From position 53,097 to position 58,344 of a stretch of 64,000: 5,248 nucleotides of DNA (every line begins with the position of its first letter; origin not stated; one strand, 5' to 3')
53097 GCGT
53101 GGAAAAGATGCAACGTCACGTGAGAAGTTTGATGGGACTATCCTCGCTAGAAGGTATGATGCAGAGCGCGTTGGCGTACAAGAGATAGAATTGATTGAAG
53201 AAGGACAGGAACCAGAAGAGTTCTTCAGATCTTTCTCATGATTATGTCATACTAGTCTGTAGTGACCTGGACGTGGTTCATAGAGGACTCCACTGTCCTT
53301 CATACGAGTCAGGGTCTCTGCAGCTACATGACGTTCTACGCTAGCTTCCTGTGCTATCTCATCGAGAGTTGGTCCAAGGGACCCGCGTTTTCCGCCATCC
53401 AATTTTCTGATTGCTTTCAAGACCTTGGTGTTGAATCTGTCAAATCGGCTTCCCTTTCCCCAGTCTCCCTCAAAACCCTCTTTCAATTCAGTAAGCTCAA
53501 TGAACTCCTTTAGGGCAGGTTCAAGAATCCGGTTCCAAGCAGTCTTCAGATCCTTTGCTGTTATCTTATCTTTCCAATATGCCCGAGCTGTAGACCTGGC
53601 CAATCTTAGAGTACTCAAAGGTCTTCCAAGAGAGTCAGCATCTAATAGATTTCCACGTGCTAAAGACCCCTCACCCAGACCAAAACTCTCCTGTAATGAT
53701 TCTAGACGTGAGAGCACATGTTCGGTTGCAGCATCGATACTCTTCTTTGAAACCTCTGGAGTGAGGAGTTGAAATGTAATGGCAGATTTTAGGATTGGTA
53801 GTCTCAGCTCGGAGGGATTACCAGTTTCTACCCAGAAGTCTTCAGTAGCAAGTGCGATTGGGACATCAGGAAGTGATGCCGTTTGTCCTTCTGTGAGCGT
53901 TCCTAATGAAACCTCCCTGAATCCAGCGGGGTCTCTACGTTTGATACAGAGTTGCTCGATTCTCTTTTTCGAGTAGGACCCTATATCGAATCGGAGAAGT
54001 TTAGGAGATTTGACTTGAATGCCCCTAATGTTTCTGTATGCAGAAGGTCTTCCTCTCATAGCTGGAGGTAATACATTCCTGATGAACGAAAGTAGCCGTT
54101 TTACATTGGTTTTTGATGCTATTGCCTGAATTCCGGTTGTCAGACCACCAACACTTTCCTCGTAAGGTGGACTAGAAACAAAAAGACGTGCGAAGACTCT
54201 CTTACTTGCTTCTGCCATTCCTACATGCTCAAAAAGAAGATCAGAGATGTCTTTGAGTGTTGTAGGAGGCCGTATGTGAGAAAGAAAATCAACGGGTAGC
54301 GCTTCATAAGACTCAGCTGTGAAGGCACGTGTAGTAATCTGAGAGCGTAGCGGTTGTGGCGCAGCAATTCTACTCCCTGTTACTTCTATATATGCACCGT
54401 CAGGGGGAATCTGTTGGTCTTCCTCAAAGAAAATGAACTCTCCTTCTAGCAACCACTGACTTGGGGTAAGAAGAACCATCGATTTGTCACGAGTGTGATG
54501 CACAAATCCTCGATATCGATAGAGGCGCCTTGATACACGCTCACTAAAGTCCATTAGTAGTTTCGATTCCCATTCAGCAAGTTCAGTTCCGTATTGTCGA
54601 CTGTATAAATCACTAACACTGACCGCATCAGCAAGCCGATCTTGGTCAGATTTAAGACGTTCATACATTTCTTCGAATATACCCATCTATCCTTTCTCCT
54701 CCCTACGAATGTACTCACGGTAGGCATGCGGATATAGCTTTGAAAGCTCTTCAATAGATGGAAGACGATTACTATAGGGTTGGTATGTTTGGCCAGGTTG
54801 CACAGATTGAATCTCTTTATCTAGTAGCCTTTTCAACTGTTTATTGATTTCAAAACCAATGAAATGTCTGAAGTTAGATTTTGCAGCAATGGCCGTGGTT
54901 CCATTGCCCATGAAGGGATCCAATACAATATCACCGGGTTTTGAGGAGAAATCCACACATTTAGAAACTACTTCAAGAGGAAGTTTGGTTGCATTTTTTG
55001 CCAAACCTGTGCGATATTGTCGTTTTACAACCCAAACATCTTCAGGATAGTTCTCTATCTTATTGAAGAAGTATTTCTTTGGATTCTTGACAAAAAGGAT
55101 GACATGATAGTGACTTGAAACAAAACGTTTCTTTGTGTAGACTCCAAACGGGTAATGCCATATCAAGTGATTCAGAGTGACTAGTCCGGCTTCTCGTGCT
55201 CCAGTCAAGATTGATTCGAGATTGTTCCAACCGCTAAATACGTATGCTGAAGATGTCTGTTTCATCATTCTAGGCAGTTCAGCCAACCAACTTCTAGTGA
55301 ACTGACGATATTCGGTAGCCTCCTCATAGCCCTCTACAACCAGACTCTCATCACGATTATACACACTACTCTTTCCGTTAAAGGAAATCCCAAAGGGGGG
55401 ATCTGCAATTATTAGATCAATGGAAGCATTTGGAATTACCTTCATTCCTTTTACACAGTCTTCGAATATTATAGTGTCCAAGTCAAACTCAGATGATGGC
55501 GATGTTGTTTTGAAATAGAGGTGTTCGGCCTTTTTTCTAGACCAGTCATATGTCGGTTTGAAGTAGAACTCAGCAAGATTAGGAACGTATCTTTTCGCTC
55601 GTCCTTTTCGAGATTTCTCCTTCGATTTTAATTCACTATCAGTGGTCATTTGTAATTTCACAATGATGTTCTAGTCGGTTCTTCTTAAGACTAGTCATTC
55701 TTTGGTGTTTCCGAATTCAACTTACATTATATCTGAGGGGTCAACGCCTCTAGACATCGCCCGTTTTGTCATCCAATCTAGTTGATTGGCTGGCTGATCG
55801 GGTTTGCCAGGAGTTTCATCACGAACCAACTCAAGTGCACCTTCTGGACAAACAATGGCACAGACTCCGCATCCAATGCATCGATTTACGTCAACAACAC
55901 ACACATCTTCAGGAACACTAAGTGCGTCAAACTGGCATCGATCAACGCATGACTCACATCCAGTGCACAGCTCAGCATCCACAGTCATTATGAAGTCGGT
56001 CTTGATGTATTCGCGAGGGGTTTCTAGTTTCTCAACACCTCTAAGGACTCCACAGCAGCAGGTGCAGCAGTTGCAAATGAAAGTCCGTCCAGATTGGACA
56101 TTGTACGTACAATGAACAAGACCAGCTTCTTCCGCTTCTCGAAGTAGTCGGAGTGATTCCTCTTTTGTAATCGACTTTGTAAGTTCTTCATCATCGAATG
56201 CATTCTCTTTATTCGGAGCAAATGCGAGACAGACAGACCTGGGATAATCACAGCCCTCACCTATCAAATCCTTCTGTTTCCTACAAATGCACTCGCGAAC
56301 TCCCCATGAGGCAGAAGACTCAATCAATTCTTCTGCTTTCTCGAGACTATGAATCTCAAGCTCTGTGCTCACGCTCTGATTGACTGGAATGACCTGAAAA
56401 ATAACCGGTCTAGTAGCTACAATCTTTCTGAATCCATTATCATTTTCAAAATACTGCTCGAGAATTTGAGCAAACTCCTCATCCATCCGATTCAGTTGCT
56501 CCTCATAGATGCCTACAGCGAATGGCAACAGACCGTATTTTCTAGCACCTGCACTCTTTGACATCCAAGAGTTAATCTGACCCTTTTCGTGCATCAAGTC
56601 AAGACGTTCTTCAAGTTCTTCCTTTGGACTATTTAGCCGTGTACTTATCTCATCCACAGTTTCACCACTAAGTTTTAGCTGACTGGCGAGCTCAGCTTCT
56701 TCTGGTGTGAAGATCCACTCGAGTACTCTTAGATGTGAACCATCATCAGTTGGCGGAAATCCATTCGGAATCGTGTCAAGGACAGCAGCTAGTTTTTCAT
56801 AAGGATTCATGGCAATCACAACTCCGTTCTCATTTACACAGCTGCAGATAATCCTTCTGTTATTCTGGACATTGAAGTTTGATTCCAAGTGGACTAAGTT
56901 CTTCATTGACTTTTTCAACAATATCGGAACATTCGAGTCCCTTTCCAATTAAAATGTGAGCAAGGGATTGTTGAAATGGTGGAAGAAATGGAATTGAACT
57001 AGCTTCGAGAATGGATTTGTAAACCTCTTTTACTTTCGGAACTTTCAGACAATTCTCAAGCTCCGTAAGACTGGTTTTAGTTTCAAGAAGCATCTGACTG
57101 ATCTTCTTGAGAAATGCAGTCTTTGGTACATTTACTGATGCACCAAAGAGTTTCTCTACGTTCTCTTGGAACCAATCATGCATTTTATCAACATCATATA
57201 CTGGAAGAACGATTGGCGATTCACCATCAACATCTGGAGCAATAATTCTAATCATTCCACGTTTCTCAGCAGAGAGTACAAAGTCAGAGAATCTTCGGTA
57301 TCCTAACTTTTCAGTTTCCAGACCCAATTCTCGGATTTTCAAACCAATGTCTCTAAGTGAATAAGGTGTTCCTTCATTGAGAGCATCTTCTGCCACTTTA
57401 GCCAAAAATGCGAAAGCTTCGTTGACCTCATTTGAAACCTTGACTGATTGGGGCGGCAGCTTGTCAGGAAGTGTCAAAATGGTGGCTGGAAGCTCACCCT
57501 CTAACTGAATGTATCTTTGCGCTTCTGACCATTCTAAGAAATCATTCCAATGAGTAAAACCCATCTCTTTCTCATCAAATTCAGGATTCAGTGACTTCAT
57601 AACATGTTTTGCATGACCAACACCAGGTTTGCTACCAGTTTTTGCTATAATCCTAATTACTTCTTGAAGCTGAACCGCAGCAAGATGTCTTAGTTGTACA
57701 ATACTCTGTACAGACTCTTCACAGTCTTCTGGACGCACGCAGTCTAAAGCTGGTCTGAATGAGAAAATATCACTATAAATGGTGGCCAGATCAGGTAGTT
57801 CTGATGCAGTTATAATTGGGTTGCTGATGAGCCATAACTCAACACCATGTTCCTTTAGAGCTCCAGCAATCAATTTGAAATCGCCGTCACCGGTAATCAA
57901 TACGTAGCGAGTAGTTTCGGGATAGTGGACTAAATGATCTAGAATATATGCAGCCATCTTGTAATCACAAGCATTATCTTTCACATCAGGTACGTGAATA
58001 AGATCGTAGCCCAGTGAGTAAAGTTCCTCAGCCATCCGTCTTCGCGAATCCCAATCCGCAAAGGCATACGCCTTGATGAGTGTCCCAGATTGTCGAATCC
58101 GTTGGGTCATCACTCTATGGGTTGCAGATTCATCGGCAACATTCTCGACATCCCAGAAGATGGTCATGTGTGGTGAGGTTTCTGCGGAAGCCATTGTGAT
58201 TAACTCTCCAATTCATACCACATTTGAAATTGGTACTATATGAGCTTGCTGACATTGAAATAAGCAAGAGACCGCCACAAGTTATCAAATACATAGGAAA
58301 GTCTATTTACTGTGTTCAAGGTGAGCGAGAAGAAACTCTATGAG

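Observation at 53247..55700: DNA methyltransferase translationally coupled to an unrecognisable 479-aa winged-helix protein (candidate novel R-M-like or epigenetic module)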

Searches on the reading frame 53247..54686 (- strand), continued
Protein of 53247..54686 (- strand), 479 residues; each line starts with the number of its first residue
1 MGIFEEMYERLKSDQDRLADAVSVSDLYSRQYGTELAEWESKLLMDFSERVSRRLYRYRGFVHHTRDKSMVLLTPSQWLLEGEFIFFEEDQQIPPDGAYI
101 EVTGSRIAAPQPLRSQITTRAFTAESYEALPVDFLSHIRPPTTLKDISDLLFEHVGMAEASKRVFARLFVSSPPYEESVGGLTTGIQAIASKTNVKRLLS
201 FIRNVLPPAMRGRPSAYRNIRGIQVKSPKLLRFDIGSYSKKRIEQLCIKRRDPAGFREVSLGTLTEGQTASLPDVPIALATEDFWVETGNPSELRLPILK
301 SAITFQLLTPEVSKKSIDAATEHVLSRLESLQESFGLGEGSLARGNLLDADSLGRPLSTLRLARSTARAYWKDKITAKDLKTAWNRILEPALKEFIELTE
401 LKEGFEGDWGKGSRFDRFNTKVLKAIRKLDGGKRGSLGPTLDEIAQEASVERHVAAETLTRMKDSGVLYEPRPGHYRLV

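Call 60: find_encoding_contigs(protein=P0146, flank=5000, max_places=1)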
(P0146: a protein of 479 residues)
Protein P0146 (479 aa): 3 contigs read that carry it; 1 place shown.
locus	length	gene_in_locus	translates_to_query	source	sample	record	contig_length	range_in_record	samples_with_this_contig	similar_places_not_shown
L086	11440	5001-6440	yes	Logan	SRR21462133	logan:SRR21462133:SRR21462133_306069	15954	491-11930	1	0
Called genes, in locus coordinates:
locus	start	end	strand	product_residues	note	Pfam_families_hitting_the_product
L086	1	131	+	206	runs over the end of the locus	?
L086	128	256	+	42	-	-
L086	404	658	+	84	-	PF19075:DUF5771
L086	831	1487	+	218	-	PF00589:Phage_integrase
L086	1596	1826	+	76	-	-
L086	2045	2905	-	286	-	-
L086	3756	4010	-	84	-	-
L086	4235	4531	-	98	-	-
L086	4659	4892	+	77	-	-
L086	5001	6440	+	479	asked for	-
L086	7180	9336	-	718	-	PF06048:DUF927 (faint)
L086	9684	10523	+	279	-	PF00254:FKBP_C (weak), PF22199:FKBP26_IF, PF18046:FKBP26_C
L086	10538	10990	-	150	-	PF03684:UPF0179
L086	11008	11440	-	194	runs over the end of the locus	PF03657:UPF0113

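Call 61: search_protein_families(library=phrogs, alignment_id=A2, max_evalue=0.01)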
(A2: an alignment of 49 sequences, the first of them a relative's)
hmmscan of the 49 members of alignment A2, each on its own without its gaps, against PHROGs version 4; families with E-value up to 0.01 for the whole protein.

A. member 1, P0001 (479 aa): 1 family
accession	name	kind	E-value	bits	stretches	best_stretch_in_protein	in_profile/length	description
phrog_10371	-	DNA, RNA and nucleotide metabolism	0.00013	21.4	1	360-477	563-680/683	DNA helicase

B. families by the number of members that match (of 49 scanned): 7 families
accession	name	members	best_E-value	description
phrog_10371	-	13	8.3e-07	DNA helicase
phrog_3502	-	2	9.5e-08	-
phrog_1324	-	2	0.0072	transcriptional activator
phrog_4156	-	1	0.00041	segregation and condensation complex subunit ScpB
phrog_1687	-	1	0.0065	MarR family transcrition regulator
phrog_18671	-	1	0.0079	-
phrog_1368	-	1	0.008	transcriptional regulator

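Call 62: find_related_loci(query=P0146, collection=viral_contigs, flank=8000)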
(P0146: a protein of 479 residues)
Query P0146 (479 aa) in viral_contigs; peptide patterns used: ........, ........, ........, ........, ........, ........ (x = any residue, [..] = any of these).
4 stretches matched a pattern, but none encodes a relative of the query by tblastn (E <= 1e-3).

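Call 67: fold_search(model_id=the predicted structure, library=viral)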
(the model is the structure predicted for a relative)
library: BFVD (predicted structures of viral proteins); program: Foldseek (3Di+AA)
matches with E <= 10: 875; with E <= 0.001: 11
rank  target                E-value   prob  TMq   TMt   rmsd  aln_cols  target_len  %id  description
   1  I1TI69                9.3e-11  1.00  0.40  0.35  10.8       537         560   10  (no name in the UniProt tables at hand)
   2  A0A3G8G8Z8            2.2e-06  1.00  0.34  0.28  17.6       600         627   12  (no name in the UniProt tables at hand)
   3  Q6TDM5                8.4e-06  1.00  0.30  0.31  12.3       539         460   10  ORF A460 [Sulfolobus virus Kamchatka 1]
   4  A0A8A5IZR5            1.9e-05  0.84  0.14  0.15  32.8       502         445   10  (no name in the UniProt tables at hand)
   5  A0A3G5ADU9            3.3e-05  0.91  0.14  0.16  25.2       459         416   10  Uncharacterized protein [Satyrvirus sp.]
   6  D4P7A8                2.8e-04  0.98  0.25  0.20  13.5       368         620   13  (no name in the UniProt tables at hand)
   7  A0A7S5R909            3.4e-04  1.00  0.33  0.22  11.2       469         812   12  (no name in the UniProt tables at hand)
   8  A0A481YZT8            4.1e-04  0.69  0.15  0.16  27.0       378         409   13  Exodeoxyribonuclease VII large subunit [Mimivirus LCMiAC01]
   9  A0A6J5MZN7            7.2e-04  1.00  0.31  0.35  13.8       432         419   10  DUF3987 domain-containing protein [uncultured Caudovirales phage]
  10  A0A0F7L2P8            9.0e-04  0.99  0.30  0.36  12.4       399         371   11  DUF3987 domain-containing protein [uncultured marine virus]
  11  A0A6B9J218            9.0e-04  0.77  0.22  0.14  27.0       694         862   10  (no name in the UniProt tables at hand)
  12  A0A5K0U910            1.1e-03  0.99  0.14  0.13  13.8       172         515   13  Exodeoxyribonuclease VII large subunit [Yasminevirus sp. GU-2018]
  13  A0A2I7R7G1            1.1e-03  0.97  0.28  0.19  15.0       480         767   12  (no name in the UniProt tables at hand)
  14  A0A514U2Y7            1.2e-03  0.99  0.30  0.19  14.7       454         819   13  (no name in the UniProt tables at hand)
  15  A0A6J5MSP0            1.6e-03  0.99  0.31  0.21  12.9       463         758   10  Uncharacterized protein [uncultured Caudovirales phage]
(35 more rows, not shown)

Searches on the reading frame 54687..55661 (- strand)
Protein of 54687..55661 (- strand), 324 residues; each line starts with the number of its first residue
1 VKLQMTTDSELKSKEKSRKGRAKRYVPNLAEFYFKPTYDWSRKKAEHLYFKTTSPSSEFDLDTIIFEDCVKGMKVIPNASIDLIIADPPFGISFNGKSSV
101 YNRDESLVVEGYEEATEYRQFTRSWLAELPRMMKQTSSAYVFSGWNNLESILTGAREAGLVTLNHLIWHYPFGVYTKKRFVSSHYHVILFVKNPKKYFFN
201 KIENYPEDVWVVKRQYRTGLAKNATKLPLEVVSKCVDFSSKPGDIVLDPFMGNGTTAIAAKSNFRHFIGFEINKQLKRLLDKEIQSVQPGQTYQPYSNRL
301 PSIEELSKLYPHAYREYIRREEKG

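Call 3: search_protein_families(library=pfam, proteins=[window:54687-55661:-], max_evalue=0.1)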
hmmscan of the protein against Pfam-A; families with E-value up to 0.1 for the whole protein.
window:54687-55661:- (324 aa): 2 families
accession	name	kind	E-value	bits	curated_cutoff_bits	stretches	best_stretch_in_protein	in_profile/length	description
PF01555.25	N6_N4_Mtase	-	5.1e-37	128.4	26.7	1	81-279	1-218/221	DNA methylase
PF01170.24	UPF0020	-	2.1e-06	28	22.3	0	74-99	114-140/197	RMKL-like, methyltransferase domain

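Call 4: search_protein_families(library=ncbifam, proteins=[window:54687-55661:-], max_evalue=0.1)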
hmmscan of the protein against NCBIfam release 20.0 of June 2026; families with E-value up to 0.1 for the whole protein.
window:54687-55661:- (324 aa): 5 families
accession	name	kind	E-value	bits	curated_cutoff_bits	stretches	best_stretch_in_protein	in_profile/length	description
NF050803.1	DnaMtaseCcrMCaul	equivalog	6.6e-32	110.8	830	1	61-292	3-255/350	adenine-specific DNA-methyltransferase CcrM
NF008572.0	PRK11524.1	equivalog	2.1e-27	96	292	2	61-201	14-144/294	adenine-specific DNA-methyltransferase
NF010253.0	PRK13699.1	subfamily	7.9e-21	74.8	244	1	64-288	4-209/226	DNA methyltransferase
TIGR01177.1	TIGR01177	hypoth_equivalog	0.0017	17.8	316.55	0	241-260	181-200/330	TIGR01177 family methyltransferase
NF040721.1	Trm14_Arch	equivalog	0.018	14.1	280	0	79-101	288-310/370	tRNA (guanine(6)-N2)-methyltransferase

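Call 6: search_protein_families(library=padloc, proteins=[window:54687-55661:-], max_evalue=0.1)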
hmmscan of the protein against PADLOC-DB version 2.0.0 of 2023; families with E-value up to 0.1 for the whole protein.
window:54687-55661:- (324 aa): 69 families (the best 25 are shown)
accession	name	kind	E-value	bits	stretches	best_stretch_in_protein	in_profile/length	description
PDLC03296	MTase_II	-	5.7e-50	168.5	1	65-286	12-252/336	Type II methyltransferase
PDLC03371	MTase_II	-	6.7e-47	158.2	1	58-286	7-254/260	Type II methyltransferase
PDLC03299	MTase_II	-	5.3e-37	125.9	2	62-201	15-145/296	Type II methyltransferase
PDLC03216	MTase_II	-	1.5e-35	120.9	1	56-290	6-261/364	Type II methyltransferase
PDLC03320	MTase_II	-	4.5e-34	115.9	2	205-289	193-279/289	Type II methyltransferase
PDLC03738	oMTase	-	2.1e-31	107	1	54-289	13-270/376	orphan methyltransferase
PDLC03353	MTase_II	-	2.5e-26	90.8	1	58-287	6-253/260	Type II methyltransferase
PDLC03387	MTase_II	-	3.8e-25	86.6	2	156-286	136-277/289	Type II methyltransferase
PDLC03350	MTase_II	-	3.7e-24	83.7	2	203-288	215-299/312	Type II methyltransferase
PDLC03300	MTase_II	-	2.5e-22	77.3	3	206-283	196-275/302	Type II methyltransferase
PDLC03339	MTase_II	-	3.5e-22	76.7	2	63-202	5-145/399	Type II methyltransferase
PDLC03265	MTase_II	-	3.4e-21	74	2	196-285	241-329/333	Type II methyltransferase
PDLC03238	MTase_II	-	6.2e-21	72.9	2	54-201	116-253/428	Type II methyltransferase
PDLC03302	MTase_II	-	1.1e-20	72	1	64-288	7-264/626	Type II methyltransferase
PDLC03228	MTase_II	-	4.3e-20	70.5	1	64-289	4-210/227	Type II methyltransferase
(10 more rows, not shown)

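Call 55: search_solved_structures(query=window:54687-55661:-, max_evalue=0.00001, show_alignments=1)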
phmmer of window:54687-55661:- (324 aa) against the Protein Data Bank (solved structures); distinct sequences matched with E-value up to 0.00001: 11.
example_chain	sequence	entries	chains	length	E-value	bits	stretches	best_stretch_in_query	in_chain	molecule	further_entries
9c3u_A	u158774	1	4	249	5.4e-26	94.5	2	205-277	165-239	Methyltransferase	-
8urk_A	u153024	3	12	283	7.1e-26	94.1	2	205-280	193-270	Methyltransferase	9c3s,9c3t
6pbd_A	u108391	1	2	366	8.9e-26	93.8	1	58-275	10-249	Modification methylase CcrMI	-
5hfj_A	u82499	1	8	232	1.5e-18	70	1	77-279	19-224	Adenine specific DNA methyltransferase (DpnA)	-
5hek_A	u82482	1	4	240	1.5e-18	70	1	77-280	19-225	Adenine specific DNA methyltransferase (DpnA)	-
1g60_A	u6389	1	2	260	5.4e-17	64.9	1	191-275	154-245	Adenine-specific Methyltransferase MboIIA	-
1eg2_A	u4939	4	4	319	6.8e-16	61.3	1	57-201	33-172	MODIFICATION METHYLASE RSRI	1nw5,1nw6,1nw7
1nw8_A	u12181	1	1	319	1.2e-15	60.5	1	58-201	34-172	MODIFICATION METHYLASE RSRI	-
8s9m_A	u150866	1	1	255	1.9e-10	43.4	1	66-283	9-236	DNA cytosine-N4 methyltransferase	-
8s9n_A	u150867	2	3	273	1.9e-10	43.4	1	65-283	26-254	DNA cytosine-N4 methyltransferase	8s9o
2zie_A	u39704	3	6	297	1.1e-06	31.1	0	225-290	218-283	Putative modification methylase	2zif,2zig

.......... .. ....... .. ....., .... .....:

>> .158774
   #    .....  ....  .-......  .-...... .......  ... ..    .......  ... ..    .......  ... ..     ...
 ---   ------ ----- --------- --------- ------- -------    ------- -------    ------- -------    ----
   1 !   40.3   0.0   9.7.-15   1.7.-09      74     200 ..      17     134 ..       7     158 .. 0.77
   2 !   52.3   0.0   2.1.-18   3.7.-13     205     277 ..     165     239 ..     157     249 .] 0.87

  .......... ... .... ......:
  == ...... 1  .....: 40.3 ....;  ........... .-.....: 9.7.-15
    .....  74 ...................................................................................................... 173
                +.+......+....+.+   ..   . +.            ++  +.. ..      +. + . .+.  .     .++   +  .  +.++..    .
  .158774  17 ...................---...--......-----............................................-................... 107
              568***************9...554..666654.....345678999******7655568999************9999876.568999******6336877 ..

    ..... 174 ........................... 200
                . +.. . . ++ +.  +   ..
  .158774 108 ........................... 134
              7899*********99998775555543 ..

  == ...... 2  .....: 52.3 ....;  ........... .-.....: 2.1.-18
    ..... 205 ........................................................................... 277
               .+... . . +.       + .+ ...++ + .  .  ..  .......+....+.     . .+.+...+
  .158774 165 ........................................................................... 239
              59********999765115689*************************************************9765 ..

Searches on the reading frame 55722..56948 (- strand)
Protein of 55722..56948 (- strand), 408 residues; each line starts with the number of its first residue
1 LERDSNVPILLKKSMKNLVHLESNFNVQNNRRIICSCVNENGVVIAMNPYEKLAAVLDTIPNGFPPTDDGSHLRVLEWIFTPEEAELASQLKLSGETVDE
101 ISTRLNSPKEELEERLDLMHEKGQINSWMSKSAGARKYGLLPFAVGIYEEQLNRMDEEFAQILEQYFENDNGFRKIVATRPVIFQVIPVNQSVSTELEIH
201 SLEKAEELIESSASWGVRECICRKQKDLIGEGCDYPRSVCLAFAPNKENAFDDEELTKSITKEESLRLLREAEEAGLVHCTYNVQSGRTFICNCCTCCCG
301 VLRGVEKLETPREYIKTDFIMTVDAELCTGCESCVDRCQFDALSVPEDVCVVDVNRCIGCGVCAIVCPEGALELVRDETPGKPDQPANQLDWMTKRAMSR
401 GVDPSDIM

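Call 3: search_protein_families(library=pfam, proteins=[window:55722-56948:-], max_evalue=0.1)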
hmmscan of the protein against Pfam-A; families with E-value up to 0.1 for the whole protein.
window:55722-56948:- (408 aa): 12 families
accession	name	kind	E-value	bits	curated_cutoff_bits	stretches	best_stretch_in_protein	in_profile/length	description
PF00037.32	Fer4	-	3.1e-13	49.4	21.1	2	322-343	2-23/24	4Fe-4S binding domain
PF14697.11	Fer4_21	-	8e-07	29.5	35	2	323-373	3-58/59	4Fe-4S dicluster domain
PF12837.12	Fer4_6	-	5.1e-06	26.6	25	2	351-372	3-24/24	4Fe-4S binding domain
PF12797.12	Fer4_2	-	1.5e-05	25.1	24.5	2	351-369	4-22/22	4Fe-4S binding domain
PF13237.11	Fer4_10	-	2.9e-05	24.3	25.5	2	321-368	2-53/53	4Fe-4S dicluster domain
PF12838.12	Fer4_7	-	3.2e-05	24.8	27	1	356-377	1-22/52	4Fe-4S dicluster domain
PF13187.11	Fer4_9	-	0.00016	22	27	1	328-371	2-51/52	4Fe-4S dicluster domain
PF13484.11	Fer4_16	-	0.0099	17.1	30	1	356-375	1-20/66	4Fe-4S double cluster binding domain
PF12800.12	Fer4_4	-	0.011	16.5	24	1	355-370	2-17/17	4Fe-4S binding domain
PF13183.11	Fer4_8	-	0.012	16.6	27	1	354-371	2-19/68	4Fe-4S dicluster domain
PF13370.11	Fer4_13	-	0.028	15.5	24.5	0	352-369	1-18/58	4Fe-4S single cluster domain of Ferredoxin I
PF12798.12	Fer4_3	-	0.081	14.3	27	1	357-371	1-15/15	4Fe-4S binding domain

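Call 4: search_protein_families(library=ncbifam, proteins=[window:55722-56948:-], max_evalue=0.1)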
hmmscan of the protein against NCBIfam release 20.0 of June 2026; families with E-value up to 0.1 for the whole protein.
window:55722-56948:- (408 aa): 54 families (the best 25 are shown)
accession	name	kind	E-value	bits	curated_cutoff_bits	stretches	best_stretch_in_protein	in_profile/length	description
NF045874.1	Vhu_polyferre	exception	1.6e-09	37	600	1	281-373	81-175/381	F420-non-reducing hydrogenase associated-polyferredoxin VhuB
TIGR02700.1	flavo_MJ0208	hypoth_equivalog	2.8e-09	36.6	251.35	1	314-372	136-194/234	dihydromethanopterin reductase (acceptor)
NF041891.1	hdrA_Methbact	equivalog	4.6e-09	35.1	1300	1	318-374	564-620/762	ferredoxin:CoB-CoM heterodisulfide reductase subunit HdrA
NF043069.1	T4HPD_activ_SAM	equivalog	6.3e-09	35.6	425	1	321-378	46-103/299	trans-4-hydroxy-L-proline dehydratase activase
NF005503.0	PRK07118.1-2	equivalog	7.9e-09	35.2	252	1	328-376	140-188/292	RnfABCDGE type electron transport complex subunit B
NF005504.0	PRK07118.1-3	equivalog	8.2e-09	35.2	437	1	327-375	220-268/293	Fe-S cluster domain-containing protein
NF040770.1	hetero_SS_HdrA2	exception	7.3e-08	31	1100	1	321-375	572-626/777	CoB-CoM heterodisulfide reductase HdrA2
TIGR03224.1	benzo_boxA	equivalog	2.5e-07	30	459.2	1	323-393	7-77/411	benzoyl-CoA 2,3-epoxidase subunit BoxA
NF045790.1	OxalOxreddelta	equivalog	5.3e-07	29.1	230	1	323-375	257-309/316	oxalate oxidoreductase subunit delta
TIGR01944.1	rnfB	subfamily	5.4e-07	29.3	68.7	1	307-377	94-165/190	RnfABCDGE type electron transport complex subunit B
NF058577.1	FdxA_fam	equivalog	1e-06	28.8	65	1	326-371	7-52/52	4Fe-4S ferredoxin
TIGR02179.1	PorD_KorD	subfamily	1.1e-06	28.7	60.05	1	324-377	23-77/78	2-oxoacid:acceptor oxidoreductase, delta subunit, pyruvate/2-ketoisovalerate family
TIGR04105.1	FeFe_hydrog_B1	subfamily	1.1e-06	27.7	450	1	326-372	111-159/462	monomeric [FeFe] hydrogenase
TIGR03294.1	FrhG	equivalog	2.5e-06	27.4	245.5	1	313-370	160-218/228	coenzyme F420 hydrogenase subunit gamma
NF005506.0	PRK07118.1-5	equivalog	5.7e-06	25.9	388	1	328-374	143-189/279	Fe-S cluster domain-containing protein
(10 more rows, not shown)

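Call 6: search_protein_families(library=padloc, proteins=[window:55722-56948:-], max_evalue=0.1)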
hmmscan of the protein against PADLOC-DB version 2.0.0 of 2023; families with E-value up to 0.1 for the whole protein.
window:55722-56948:- (408 aa): 1 family
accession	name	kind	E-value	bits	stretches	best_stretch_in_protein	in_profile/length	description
PDLC02510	BrxP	-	0.0053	13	1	325-372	461-507/779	BrxP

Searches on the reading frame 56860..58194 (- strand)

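Call 3: search_protein_families(library=pfam, proteins=[window:56860-58194:-], max_evalue=0.1)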
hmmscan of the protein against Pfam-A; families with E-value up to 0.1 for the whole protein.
window:56860-58194:- (444 aa): 3 families
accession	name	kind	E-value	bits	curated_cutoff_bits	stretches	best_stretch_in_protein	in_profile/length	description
PF01936.24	NYN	-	1.1e-17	65.4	24.2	1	11-138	3-139/145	NYN domain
PF12872.13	OST-HTH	-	0.0053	17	23.8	0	192-221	23-53/71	OST-HTH/LOTUS domain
PF18475.7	PIN7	-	0.036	15.2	34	1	15-117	3-103/103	PIN domain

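Call 4: search_protein_families(library=ncbifam, proteins=[window:56860-58194:-], max_evalue=0.1)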
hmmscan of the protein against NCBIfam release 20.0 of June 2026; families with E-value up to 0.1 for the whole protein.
window:56860-58194:- (444 aa): 0 families

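Call 6: search_protein_families(library=padloc, proteins=[window:56860-58194:-], max_evalue=0.1)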
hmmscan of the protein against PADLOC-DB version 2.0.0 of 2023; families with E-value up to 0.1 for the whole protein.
window:56860-58194:- (444 aa): 1 family
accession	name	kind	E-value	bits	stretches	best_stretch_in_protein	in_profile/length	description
PDLC01154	NYN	-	0.0041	14.5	1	52-137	201-289/310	"LabA-like protein, NYN family nuclease"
